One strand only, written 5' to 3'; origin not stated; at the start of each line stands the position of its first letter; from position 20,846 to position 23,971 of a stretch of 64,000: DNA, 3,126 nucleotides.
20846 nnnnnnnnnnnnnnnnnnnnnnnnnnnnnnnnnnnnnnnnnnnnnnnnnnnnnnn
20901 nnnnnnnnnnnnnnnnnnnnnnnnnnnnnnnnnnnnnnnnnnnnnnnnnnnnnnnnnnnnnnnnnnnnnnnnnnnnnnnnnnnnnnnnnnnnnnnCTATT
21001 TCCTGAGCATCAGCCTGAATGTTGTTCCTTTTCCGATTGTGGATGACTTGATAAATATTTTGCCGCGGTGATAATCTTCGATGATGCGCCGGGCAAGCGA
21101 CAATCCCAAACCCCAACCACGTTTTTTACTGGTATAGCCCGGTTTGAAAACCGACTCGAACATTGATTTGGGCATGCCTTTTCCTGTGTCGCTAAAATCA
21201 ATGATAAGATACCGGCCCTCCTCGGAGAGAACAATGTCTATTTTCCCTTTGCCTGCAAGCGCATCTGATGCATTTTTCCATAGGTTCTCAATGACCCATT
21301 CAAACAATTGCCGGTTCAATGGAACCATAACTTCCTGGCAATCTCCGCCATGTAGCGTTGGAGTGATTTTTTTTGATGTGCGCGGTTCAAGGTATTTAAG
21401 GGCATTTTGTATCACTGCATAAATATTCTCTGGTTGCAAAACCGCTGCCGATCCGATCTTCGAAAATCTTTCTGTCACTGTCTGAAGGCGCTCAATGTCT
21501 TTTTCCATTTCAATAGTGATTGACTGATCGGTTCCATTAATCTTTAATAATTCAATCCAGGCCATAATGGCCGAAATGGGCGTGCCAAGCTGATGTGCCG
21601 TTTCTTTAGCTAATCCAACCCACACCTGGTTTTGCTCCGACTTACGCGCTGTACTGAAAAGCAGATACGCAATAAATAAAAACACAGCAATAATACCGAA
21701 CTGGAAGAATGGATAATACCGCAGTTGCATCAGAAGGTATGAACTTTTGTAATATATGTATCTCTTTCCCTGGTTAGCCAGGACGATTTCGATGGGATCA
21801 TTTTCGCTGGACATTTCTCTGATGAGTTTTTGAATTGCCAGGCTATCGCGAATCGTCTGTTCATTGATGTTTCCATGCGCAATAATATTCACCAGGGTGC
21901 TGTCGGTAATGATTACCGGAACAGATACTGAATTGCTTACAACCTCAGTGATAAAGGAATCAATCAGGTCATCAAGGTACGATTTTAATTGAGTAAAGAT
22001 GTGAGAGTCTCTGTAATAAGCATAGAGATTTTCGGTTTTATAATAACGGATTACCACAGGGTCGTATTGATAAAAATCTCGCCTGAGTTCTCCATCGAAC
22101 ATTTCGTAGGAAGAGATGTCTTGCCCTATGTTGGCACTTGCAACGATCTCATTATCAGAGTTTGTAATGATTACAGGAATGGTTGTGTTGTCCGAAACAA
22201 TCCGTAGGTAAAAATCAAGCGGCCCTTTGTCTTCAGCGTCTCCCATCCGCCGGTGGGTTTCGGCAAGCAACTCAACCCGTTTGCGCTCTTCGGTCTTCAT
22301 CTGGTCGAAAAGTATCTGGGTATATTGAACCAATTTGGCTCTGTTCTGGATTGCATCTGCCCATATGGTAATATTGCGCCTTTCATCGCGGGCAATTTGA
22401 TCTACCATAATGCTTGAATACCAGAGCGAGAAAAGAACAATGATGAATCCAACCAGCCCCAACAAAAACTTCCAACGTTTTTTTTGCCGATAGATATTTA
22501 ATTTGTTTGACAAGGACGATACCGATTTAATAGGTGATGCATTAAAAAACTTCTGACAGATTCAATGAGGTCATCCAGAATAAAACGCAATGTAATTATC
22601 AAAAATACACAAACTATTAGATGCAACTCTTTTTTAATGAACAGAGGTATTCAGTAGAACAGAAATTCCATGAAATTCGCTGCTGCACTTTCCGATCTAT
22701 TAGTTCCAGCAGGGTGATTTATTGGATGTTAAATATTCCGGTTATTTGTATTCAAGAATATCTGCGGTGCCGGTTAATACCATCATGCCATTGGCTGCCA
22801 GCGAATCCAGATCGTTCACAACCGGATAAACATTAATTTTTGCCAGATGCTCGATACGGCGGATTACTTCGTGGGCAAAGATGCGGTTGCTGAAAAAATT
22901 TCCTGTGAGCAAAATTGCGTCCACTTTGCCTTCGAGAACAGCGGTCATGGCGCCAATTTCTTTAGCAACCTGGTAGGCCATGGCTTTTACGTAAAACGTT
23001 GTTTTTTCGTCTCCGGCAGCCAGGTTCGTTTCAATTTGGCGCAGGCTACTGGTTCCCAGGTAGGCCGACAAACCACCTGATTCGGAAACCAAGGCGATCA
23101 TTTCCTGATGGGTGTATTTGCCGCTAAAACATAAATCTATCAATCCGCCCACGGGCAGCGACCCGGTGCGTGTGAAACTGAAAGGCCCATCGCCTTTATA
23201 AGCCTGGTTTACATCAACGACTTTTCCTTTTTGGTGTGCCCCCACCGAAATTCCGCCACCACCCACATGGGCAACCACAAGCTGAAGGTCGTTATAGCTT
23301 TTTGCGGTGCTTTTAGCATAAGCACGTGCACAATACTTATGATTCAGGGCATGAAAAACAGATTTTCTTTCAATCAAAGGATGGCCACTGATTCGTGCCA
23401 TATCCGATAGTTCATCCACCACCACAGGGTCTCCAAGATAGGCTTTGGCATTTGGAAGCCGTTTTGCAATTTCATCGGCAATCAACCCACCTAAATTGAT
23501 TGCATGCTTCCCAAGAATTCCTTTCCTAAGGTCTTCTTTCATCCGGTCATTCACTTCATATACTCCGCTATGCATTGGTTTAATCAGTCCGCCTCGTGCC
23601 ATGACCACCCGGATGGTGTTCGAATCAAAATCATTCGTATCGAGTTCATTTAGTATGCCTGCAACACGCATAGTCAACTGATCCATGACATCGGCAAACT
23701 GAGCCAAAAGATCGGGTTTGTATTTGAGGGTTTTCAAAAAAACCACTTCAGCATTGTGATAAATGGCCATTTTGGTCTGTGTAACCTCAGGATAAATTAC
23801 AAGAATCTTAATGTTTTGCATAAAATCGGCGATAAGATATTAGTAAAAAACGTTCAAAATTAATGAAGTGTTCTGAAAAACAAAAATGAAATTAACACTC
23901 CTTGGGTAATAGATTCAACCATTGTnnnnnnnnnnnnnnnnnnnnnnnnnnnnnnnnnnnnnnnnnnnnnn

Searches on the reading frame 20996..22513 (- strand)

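Call 63: search_protein_families(library=pfam, proteins=[window:20996-22513:-], max_evalue=0.001)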
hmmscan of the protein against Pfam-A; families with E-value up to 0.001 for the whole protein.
window:20996-22513:- (505 aa): 2 families
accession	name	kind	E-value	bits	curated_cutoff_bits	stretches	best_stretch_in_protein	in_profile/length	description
PF02518.31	HATPase_c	-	7.9e-19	68.6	26.4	1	405-504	7-108/111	Histidine kinase-, DNA gyrase B-, and HSP90-like ATPase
PF00512.31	HisKA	-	0.00072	20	26.9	0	304-352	8-62/66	His Kinase A (phospho-acceptor) domain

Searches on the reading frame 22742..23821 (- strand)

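Call 63: search_protein_families(library=pfam, proteins=[window:22742-23821:-], max_evalue=0.001)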
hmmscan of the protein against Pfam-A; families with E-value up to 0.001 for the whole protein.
window:22742-23821:- (359 aa): 1 family
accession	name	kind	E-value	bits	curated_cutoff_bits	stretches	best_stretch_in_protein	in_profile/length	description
PF00871.23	Acetate_kinase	-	7.6e-18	64.8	22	1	152-318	173-341/392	Acetokinase family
